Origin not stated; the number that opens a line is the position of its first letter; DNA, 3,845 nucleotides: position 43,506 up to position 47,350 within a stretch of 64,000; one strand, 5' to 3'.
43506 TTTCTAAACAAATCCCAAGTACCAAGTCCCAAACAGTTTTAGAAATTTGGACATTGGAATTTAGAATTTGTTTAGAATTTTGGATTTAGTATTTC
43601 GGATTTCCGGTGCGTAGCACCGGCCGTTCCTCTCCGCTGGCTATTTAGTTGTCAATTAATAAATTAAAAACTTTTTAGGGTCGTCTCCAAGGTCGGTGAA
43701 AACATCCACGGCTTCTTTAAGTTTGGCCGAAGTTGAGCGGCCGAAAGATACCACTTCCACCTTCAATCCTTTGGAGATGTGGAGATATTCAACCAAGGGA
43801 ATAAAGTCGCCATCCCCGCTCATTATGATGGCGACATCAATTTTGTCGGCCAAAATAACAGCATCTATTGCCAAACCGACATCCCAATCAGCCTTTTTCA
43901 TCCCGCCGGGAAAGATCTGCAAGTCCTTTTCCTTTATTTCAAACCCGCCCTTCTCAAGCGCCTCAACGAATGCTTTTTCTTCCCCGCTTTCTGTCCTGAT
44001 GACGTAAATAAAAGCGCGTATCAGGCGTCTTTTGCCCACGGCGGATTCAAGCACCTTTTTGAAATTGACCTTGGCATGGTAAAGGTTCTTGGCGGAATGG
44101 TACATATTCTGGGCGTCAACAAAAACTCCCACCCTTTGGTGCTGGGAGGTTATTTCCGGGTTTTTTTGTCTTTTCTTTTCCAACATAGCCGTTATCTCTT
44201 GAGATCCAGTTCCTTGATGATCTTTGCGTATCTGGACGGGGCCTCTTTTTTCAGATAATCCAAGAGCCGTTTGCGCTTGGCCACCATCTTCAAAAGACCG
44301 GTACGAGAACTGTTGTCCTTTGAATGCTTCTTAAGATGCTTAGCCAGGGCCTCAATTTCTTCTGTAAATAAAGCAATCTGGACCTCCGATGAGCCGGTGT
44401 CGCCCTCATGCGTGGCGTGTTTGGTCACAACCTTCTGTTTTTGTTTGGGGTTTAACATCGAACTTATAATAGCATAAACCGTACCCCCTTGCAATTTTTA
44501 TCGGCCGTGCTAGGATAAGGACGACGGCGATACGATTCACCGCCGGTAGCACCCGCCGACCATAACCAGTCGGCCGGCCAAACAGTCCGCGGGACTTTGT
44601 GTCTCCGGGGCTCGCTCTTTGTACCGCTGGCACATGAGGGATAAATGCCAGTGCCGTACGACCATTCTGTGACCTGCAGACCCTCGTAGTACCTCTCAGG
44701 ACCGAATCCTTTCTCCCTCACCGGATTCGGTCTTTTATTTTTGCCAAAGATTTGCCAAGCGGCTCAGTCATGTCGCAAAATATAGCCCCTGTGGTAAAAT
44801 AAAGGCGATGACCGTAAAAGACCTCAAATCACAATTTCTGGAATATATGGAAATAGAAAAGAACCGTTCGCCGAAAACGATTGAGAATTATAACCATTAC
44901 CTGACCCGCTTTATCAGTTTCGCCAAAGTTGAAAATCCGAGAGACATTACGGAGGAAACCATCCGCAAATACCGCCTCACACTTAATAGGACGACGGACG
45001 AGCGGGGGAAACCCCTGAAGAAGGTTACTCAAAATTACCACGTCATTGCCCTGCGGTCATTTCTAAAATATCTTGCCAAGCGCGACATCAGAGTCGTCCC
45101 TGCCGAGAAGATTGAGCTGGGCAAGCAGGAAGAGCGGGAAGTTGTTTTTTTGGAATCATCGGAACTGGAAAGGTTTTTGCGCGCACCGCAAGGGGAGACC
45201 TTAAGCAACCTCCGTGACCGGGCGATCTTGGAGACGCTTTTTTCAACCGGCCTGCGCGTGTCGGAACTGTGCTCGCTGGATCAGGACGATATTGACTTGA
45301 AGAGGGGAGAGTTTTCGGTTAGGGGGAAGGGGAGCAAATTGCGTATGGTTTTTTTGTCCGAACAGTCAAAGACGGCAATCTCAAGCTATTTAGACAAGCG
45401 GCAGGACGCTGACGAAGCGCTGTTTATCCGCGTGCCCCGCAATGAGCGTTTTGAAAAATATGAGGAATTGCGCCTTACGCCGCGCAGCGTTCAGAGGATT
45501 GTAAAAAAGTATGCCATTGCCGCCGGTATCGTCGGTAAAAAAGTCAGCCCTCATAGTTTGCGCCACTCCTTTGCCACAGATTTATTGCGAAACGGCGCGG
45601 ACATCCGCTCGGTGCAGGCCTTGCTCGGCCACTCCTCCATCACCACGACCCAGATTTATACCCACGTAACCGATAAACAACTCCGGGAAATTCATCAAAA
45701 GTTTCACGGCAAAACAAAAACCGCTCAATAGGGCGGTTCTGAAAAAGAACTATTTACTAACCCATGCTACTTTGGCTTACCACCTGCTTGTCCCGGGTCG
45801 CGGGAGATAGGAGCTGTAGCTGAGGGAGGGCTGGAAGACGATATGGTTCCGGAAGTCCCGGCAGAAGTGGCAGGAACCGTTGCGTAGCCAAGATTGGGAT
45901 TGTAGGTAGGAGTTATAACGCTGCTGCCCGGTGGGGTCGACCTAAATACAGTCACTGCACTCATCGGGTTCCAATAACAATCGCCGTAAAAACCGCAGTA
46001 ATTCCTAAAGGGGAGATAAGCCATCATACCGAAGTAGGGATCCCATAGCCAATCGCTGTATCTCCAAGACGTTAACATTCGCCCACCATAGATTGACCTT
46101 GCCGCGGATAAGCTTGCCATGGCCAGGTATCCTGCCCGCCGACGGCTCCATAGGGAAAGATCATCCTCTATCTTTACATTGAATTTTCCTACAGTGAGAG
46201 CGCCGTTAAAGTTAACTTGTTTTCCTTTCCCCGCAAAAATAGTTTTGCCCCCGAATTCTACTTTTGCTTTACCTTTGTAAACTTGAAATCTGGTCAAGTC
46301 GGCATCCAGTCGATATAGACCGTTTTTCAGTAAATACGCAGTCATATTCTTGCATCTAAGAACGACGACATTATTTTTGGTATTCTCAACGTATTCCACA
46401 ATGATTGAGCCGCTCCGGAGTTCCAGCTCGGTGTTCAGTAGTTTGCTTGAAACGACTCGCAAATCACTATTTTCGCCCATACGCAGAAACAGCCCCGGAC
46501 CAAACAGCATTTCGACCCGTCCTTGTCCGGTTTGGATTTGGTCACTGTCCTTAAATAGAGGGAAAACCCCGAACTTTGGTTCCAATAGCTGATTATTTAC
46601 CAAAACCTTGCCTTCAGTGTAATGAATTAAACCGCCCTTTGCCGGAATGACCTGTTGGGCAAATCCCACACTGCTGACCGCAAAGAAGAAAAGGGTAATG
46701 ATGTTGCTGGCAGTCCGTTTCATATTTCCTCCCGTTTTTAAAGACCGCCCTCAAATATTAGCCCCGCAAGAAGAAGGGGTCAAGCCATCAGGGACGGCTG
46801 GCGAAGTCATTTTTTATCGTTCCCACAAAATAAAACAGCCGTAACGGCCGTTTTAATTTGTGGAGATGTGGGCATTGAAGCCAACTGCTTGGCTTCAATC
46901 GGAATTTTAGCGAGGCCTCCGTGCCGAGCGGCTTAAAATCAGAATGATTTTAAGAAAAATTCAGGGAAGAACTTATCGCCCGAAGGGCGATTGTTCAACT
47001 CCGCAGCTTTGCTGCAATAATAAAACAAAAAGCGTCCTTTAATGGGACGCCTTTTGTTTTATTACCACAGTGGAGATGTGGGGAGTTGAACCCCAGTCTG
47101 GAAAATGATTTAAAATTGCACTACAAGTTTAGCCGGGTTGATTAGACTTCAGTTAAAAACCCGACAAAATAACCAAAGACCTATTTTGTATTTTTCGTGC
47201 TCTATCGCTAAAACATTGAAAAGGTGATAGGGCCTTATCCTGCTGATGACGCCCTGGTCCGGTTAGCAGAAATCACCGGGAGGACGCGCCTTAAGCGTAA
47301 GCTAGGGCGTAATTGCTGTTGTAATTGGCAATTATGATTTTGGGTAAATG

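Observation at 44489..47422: tmRNA locus: 5' end overlapping the smpB stop, a duplicated tmRNA 3' end 210 bp away, and a nearby XerD-like recombinase (possible decayed integration site)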

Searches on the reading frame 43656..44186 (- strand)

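Call 10: search_protein_families(library=pfam, proteins=[window:43656-44186:-])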
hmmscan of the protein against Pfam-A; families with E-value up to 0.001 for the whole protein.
window:43656-44186:- (176 aa): 1 family
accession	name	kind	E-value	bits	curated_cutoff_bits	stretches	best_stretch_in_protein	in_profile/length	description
PF01936.24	NYN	-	9.1e-35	120.7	24.2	1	18-166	1-144/145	NYN domain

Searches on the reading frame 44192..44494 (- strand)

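Call 10: search_protein_families(library=pfam, proteins=[window:44192-44494:-])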
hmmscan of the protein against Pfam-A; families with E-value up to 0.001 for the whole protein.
window:44192-44494:- (100 aa): 1 family
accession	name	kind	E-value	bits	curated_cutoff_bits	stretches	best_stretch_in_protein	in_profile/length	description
PF00312.27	Ribosomal_S15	-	1.1e-31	109.3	31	1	19-98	1-80/81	Ribosomal protein S15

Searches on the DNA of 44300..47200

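Call 6: search_rna_families(source=window, start=44300, end=47200, threshold=evalue, max_evalue=10, show_alignments=3)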
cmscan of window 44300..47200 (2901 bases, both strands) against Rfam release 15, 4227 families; matches with E-value up to 10: 11.
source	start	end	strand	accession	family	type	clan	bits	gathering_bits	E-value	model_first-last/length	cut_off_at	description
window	47068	47200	-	RF00023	tmRNA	Gene;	CL00001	49.3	47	8.7e-18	230-374/374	5'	transfer-messenger RNA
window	47019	47094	-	RF01409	STnc250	Gene; sRNA;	-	26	42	0.032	1-94/94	no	STnc250 Hfq binding RNA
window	47009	47073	-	RF00937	mir-653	Gene; miRNA;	-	25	77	0.054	1-78/78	no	mir-653 microRNA precursor family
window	47000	47083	+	RF04248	MIR7486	Gene; miRNA;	-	23.8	67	0.49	1-87/87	no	MIR7486 microRNA precursor family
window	46999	47082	-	RF04248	MIR7486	Gene; miRNA;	-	22.6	67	0.93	1-87/87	no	MIR7486 microRNA precursor family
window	47011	47071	-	RF00639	mir-515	Gene; miRNA;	CL00096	21.8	68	0.52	1-87/87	no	mir-515 microRNA precursor family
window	47018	47064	+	RF03469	mir-1179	Gene; miRNA;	-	19.6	80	1.6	1-82/82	no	mir-1179 microRNA precursor family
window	46993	47095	-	RF04321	tmRNA_permuted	Gene;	-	18.4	47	0.59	36-96/213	no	permuted transfer-messenger RNA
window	46980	47051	+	RF02236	asX2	Gene; sRNA;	-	18.4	70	2.1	1-87/87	no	Xanthomonas sRNA asX2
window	45082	45204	-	RF02039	SPRY4-IT1_2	Gene; lncRNA;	-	14.3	40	5.2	1-120/120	no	SPRY4-IT1 conserved region 2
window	47017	47198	+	RF01808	MicX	Gene; sRNA;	-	14.3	75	6.5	1-194/194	no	MicX Vibrio cholerae sRNA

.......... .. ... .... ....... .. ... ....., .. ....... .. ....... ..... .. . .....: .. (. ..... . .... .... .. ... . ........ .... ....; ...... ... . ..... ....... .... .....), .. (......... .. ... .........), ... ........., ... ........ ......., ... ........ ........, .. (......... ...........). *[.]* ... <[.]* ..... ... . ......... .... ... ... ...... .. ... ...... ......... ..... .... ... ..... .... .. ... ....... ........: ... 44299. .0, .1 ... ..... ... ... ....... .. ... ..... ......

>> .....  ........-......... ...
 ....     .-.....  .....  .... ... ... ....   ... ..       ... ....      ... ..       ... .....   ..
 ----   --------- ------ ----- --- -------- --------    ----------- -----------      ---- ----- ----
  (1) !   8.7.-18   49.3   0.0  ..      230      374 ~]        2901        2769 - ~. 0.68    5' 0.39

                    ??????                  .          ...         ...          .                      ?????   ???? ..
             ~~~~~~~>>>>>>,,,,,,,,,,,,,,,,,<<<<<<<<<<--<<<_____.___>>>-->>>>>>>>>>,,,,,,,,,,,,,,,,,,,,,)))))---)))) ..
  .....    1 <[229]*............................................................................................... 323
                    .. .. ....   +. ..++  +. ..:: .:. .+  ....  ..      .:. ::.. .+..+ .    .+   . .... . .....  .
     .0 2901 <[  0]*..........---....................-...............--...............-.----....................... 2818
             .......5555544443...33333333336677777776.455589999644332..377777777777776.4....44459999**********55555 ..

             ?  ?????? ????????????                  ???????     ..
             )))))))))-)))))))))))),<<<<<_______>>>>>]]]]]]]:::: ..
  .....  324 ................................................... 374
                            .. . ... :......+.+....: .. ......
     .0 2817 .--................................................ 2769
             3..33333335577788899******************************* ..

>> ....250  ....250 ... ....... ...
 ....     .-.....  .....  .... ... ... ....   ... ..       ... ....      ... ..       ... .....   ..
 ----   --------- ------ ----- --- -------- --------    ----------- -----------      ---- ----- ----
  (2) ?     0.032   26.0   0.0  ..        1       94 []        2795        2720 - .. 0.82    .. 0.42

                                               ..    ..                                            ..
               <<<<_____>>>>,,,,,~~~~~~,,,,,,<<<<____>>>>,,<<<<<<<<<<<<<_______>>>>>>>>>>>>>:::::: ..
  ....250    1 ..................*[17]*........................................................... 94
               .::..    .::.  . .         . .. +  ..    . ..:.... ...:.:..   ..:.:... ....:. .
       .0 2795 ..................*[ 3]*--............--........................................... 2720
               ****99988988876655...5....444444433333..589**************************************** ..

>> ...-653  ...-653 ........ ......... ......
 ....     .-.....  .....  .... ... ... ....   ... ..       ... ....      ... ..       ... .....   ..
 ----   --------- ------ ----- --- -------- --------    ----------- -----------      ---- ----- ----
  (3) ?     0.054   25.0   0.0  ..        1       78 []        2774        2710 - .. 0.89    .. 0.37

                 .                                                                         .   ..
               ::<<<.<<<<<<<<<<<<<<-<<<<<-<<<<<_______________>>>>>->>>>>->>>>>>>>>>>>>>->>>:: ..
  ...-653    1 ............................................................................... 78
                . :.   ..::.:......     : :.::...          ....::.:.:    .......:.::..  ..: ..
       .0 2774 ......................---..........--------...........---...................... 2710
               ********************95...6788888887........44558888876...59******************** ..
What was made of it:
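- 44489..44742 (+): GC-rich sRNA candidate: promoter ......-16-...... (44489..44516), conserved hairpin core (44613..44663) and intrinsic terminator (44700..44742). No Rfam hit at E<=10 (call 6).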

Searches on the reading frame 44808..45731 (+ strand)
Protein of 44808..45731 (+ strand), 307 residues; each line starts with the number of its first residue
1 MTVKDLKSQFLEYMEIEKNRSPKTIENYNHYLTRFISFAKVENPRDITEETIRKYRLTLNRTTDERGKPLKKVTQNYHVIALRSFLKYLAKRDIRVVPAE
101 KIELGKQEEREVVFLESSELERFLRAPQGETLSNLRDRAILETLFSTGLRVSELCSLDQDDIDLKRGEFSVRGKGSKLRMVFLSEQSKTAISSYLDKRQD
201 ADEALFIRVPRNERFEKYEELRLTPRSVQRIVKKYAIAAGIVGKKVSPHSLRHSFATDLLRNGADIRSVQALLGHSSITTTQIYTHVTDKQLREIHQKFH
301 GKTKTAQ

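Call 10: search_protein_families(library=pfam, proteins=[window:44808-45731:+])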
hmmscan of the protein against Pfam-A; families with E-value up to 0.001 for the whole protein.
window:44808-45731:+ (307 aa): 4 families
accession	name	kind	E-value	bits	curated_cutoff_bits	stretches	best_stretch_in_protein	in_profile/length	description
PF00589.27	Phage_integrase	-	1e-45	156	27.1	1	114-290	2-171/172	Phage integrase family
PF02899.23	Phage_int_SAM_1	-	1.5e-12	48.1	22.3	1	9-92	3-82/83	Phage integrase, N-terminal SAM-like domain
PF13495.12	Phage_int_SAM_4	-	4.2e-11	43.5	27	1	8-94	3-83/85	Phage integrase, N-terminal SAM-like domain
PF13102.12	Phage_int_SAM_5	-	2.2e-05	25.2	22.3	1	9-93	5-86/98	Phage integrase SAM-like domain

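Call 11: search_protein_families(library=ncbifam, proteins=[window:44808-45731:+])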
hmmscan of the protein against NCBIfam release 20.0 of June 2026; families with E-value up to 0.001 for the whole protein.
window:44808-45731:+ (307 aa): 12 families
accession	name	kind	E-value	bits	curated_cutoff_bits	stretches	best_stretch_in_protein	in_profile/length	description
TIGR02225.1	recomb_XerD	equivalog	3.8e-75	252.9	329.6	1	9-301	2-288/290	site-specific tyrosine recombinase XerD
NF001399.0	PRK00283.1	subfamily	1.2e-74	251.2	279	1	8-302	10-298/300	tyrosine recombinase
TIGR02224.1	recomb_XerC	equivalog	1.5e-74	251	335.15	1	9-303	2-293/295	tyrosine recombinase XerC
NF040815.2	recomb_XerA_Arch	equivalog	3.5e-74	249.7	220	1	9-295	2-262/263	site-specific tyrosine recombinase/integron integrase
NF002331.0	PRK01287.1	subfamily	6.6e-58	196.4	371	1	5-304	28-329/365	site-specific tyrosine recombinase XerC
TIGR02249.1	integrase_gron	subfamily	7.4e-40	137.2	265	2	212-294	226-307/315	integron integrase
NF003462.0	PRK05084.1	equivalog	1.6e-35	122.5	267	1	135-298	195-355/360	tyrosine recombinase XerS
NF011946.0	PRK15417.1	equivalog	1e-25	90.6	435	2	226-289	255-317/337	integron integrase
NF007371.0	PRK09871.1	subfamily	7.7e-14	51.7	222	1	116-288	8-175/198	tyrosine-type DNA invertase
NF007370.0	PRK09870.1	subfamily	5.5e-13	49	221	1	108-306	6-198/200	tyrosine-type DNA invertase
NF040693.1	recomb_GmtY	equivalog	9.1e-10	38.3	340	1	246-294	391-439/441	gamma-mobile-trio recombinase GmtY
NF041502.1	integrase_1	equivalog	2.8e-09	36.2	350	1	226-297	297-370/484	site-specific integrase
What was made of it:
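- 44808..45731 (+): Single Xer-type tyrosine recombinase, read as housekeeping. Not part of the module. NCBIfam scores XerD 252.9, XerC 251.0 and XerA_Arch 249.7 bits; only the XerA model's cutoff (220) is passed (call 11).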

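Call 40: find_homologous_proteins(query=window:44808-45731:+, max_evalue=1e-40)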
Query window:44808-45731:+ (307 aa): 8000 proteins with E <= 1e-40 among 8000 candidates; the best 120 are listed.
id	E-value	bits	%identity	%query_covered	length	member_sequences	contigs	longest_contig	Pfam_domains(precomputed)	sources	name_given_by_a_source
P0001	2.4e-193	658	100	100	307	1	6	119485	PF13495.13,PF13102.13,PF00589.28,PF02899.24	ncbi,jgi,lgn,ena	-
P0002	4.3e-190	648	99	100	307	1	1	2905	PF13495.13,PF13102.13,PF00589.28,PF02899.24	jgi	-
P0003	6.0e-185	631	95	100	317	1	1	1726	PF13495.13,PF13102.13,PF00589.28,PF02899.24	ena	-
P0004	7.2e-184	627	93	100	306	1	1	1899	PF13495.13,PF00589.28,PF02899.24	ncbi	-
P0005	1.6e-183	626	94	100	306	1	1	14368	PF13495.13,PF00589.28,PF02899.24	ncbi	-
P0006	1.4e-182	623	93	100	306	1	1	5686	PF13495.13,PF00589.28,PF02899.24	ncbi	-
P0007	2.2e-181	619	92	100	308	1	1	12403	PF13495.13,PF13102.13,PF00589.28,PF02899.24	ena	-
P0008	2.5e-180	616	94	98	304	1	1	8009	PF13495.13,PF00589.28,PF02899.24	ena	-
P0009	4.5e-180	615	93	100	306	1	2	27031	PF13495.13,PF00589.28,PF02899.24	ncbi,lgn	-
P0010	1.3e-178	610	92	99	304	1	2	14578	PF13495.13,PF13102.13,PF00589.28,PF02899.24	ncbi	-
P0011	2.0e-178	609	90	100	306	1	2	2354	PF13495.13,PF00589.28,PF02899.24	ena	-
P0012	4.4e-178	608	91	98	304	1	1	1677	PF13495.13,PF13102.13,PF00589.28,PF02899.24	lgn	-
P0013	5.4e-178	608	90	100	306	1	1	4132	PF13495.13,PF00589.28,PF02899.24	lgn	-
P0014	1.0e-177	607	91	100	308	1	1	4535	PF13495.13,PF00589.28,PF02899.24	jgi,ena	jgi:site-specific recombinase XerD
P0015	2.4e-177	606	91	98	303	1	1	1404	PF13495.13,PF13102.13,PF00589.28,PF02899.24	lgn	-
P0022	4.0e-171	585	88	99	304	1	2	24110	PF13495.13,PF13102.13,PF00589.28,PF02899.24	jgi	jgi:site-specific recombinase XerD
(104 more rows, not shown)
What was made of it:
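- On XerC/XerD-type chromosomal dimer-resolution recombinase: Orthologues run smoothly from 100% to 72% identity (call 40).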

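Call 41: find_encoding_contigs(protein=P0009, flank=6000, max_places=2)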
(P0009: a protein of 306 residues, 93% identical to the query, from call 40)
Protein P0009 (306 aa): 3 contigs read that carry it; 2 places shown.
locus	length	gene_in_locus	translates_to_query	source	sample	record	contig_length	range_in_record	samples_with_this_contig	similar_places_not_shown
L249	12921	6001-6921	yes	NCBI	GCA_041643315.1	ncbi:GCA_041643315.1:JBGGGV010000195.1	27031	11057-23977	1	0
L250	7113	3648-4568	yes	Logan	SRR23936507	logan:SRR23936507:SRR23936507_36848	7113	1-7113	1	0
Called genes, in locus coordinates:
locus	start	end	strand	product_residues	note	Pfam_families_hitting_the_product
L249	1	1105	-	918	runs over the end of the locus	PF00754:F5_F8_type_C (weak), PF22633:F5_F8_type_C_2 (weak), PF16841:CBM60, PF16158:N_BRCA1_IG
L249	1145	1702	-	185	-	-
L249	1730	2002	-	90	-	PF07927:HicA_toxin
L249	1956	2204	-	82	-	PF15970:HicB-like_2 (weak), PF15919:HicB_lk_antitox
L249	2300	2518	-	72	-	-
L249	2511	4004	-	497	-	-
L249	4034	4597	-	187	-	PF19502:DUF6036 (weak)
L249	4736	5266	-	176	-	PF01936:NYN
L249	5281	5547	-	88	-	PF00312:Ribosomal_S15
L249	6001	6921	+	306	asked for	PF02899:Phage_int_SAM_1, PF13495:Phage_int_SAM_4, PF00589:Phage_integrase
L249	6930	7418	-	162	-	-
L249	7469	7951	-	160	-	-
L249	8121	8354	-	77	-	-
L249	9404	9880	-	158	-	PF01668:SmpB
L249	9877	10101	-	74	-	PF07927:HicA_toxin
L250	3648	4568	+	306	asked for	PF02899:Phage_int_SAM_1, PF13495:Phage_int_SAM_4, PF00589:Phage_integrase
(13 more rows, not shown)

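Call 42: find_encoding_contigs(protein=P0005, flank=6000, max_places=2)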
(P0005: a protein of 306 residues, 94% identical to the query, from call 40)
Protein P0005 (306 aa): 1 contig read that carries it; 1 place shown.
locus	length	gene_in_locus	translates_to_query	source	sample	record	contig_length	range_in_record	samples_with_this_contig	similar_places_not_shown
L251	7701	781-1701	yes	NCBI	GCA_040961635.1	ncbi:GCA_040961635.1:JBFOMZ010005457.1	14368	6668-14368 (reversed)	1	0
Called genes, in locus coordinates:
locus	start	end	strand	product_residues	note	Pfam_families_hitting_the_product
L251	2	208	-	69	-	?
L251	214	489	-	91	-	PF00312:Ribosomal_S15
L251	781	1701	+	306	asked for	PF02899:Phage_int_SAM_1, PF13495:Phage_int_SAM_4, PF00589:Phage_integrase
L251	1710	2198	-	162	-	-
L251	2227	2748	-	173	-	-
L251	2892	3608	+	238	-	-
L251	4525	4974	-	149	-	PF01668:SmpB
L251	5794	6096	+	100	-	-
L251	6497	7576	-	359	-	PF10459:Peptidase_S46 (faint), PF00089:Trypsin, PF13365:Trypsin_2, PF13180:PDZ_2, PF00595:PDZ (weak), PF17820:PDZ_6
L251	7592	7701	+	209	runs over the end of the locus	PF02245:Pur_DNA_glyco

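Call 43: find_encoding_contigs(protein=P0022, flank=6000, max_places=2)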
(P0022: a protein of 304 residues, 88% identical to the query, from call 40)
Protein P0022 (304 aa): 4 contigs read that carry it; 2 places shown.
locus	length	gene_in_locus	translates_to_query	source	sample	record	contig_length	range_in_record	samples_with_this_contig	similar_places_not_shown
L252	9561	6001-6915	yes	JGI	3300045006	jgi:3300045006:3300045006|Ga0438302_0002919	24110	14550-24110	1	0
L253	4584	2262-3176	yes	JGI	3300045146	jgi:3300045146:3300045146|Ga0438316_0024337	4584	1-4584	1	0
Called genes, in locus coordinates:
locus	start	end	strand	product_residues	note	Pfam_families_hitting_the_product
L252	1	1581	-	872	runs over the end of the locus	PF12708:Pect-lyase_RHGA_epim, PF05048:NosD (faint), PF13229:Beta_helix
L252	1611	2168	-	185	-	-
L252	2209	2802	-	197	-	-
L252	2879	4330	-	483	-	-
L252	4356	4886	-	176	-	PF01936:NYN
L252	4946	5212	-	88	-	PF00312:Ribosomal_S15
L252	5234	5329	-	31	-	-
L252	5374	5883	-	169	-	-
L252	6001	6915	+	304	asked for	PF02899:Phage_int_SAM_1, PF13102:Phage_int_SAM_5 (faint), PF13495:Phage_int_SAM_4, PF00589:Phage_integrase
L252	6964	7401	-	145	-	-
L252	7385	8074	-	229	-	-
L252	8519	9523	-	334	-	PF09587:PGA_cap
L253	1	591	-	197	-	?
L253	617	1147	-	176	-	PF01936:NYN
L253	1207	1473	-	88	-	PF00312:Ribosomal_S15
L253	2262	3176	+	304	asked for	PF02899:Phage_int_SAM_1, PF13102:Phage_int_SAM_5 (faint), PF13495:Phage_int_SAM_4, PF00589:Phage_integrase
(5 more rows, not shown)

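Call 44: find_encoding_contigs(protein=P0010, flank=6000, max_places=2)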
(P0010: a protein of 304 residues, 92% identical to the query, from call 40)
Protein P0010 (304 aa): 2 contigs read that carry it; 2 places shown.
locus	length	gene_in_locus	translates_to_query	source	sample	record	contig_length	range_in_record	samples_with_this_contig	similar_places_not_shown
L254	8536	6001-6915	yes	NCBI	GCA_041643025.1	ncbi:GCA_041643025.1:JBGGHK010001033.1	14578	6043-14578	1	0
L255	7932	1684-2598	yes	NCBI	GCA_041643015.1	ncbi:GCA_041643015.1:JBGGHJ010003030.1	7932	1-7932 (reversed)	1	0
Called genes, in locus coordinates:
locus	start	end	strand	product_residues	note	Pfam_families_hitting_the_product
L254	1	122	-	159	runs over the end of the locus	-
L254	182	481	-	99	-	-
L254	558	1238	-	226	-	-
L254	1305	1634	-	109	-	PF18765:Polbeta, PF01909:NTP_transf_2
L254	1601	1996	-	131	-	PF05168:HEPN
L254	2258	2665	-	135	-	-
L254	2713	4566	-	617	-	-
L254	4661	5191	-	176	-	PF01936:NYN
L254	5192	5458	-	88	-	PF00312:Ribosomal_S15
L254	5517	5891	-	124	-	PF01230:HIT, PF11969:DcpS_C (weak)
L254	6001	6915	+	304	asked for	PF02899:Phage_int_SAM_1, PF13102:Phage_int_SAM_5 (faint), PF13495:Phage_int_SAM_4, PF00589:Phage_integrase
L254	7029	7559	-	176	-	-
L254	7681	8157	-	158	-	-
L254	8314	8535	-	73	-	?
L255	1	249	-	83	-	?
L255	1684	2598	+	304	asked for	PF02899:Phage_int_SAM_1, PF13102:Phage_int_SAM_5 (faint), PF13495:Phage_int_SAM_4, PF00589:Phage_integrase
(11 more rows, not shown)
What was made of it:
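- Gene content between xer and ssrA varies among relatives (calls 41-44).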
